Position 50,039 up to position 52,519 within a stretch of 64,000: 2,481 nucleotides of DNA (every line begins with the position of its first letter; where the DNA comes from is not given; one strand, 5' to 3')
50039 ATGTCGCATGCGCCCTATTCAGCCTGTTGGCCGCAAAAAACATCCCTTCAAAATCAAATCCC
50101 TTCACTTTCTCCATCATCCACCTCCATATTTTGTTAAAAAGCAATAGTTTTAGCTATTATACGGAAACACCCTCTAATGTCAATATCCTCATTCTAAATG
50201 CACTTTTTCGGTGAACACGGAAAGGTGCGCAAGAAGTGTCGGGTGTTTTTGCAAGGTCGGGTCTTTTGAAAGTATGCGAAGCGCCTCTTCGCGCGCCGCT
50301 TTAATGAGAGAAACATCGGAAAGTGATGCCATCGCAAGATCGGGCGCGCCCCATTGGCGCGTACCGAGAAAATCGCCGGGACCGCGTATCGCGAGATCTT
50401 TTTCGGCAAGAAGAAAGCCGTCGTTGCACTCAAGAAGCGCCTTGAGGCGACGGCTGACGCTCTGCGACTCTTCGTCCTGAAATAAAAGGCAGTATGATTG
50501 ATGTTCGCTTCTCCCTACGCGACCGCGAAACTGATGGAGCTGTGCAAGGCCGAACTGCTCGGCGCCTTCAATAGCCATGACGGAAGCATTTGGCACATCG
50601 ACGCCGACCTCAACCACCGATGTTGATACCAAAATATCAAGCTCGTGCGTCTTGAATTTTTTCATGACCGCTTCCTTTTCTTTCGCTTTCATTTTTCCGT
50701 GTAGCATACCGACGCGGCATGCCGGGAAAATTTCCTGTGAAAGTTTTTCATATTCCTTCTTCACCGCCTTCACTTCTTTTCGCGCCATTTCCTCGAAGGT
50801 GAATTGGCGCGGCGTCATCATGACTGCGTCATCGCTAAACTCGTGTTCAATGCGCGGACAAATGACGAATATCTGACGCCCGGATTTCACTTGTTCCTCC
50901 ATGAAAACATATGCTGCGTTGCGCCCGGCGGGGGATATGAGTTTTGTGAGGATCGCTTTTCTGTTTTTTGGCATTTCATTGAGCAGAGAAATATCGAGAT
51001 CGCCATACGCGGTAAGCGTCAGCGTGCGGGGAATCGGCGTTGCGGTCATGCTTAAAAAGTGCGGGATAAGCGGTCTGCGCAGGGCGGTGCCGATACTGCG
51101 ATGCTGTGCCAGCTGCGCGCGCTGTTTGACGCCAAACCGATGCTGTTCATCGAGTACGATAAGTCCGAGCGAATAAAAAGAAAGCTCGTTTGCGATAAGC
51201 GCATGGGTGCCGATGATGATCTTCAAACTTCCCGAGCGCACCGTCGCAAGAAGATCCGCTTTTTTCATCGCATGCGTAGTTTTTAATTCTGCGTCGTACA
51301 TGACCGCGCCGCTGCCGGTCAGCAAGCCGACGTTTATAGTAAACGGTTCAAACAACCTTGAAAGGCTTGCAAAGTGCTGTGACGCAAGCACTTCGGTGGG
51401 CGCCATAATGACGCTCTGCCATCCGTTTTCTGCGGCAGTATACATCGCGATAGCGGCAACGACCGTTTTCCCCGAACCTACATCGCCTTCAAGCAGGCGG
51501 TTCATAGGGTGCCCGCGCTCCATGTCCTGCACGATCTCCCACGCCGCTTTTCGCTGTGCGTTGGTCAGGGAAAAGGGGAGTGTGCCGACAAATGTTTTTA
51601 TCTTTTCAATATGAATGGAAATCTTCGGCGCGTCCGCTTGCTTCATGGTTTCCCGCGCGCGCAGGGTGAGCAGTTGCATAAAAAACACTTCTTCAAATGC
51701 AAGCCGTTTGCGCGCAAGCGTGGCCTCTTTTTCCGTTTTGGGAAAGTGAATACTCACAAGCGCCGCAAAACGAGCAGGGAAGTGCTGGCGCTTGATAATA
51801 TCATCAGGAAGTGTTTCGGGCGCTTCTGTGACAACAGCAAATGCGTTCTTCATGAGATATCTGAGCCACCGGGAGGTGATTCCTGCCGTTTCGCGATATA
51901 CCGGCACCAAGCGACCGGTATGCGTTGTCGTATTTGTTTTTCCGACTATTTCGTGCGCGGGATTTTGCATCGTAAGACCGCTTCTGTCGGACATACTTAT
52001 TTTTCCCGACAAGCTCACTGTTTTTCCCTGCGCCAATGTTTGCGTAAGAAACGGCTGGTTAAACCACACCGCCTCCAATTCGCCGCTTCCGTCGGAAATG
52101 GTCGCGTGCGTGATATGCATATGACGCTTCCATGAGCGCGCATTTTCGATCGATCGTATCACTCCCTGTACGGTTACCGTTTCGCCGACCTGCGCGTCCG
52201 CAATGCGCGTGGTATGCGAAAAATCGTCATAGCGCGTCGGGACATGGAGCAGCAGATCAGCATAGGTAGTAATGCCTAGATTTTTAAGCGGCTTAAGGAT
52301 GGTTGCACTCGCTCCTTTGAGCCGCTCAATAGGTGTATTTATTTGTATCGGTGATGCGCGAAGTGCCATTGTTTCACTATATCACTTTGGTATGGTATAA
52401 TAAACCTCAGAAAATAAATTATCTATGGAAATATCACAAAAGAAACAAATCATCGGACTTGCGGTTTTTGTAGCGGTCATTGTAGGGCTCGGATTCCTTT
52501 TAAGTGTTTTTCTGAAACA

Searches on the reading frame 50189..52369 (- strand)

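Call 61: search_protein_families(library=pfam, proteins=[window:50189-52369:-], max_evalue=0.000001)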
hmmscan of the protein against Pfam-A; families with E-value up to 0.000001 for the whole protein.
window:50189-52369:- (726 aa): 6 families
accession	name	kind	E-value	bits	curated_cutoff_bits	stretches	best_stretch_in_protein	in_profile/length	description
PF17191.10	RecG_wedge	-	3.4e-22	79.2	23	1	26-179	14-161/162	RecG wedge domain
PF00270.35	DEAD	-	3.6e-21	76.1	26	1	281-450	9-164/167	DEAD/DEAH box helicase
PF00271.37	Helicase_C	-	1.9e-18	67.1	23.5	1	537-621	29-109/110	Helicase conserved C-terminal domain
PF19833.4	RecG_dom3_C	-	7.1e-12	45.7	26.8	1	649-709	2-64/87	ATP-dependent DNA helicase RecG, domain 3, C-terminal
PF04851.21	ResIII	-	6e-10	39.7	22.5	1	267-445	3-162/164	Type III restriction enzyme, res subunit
PF01336.31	tRNA_anti-codon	-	4.1e-08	33.5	27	1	65-137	1-70/75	OB-fold nucleic acid binding domain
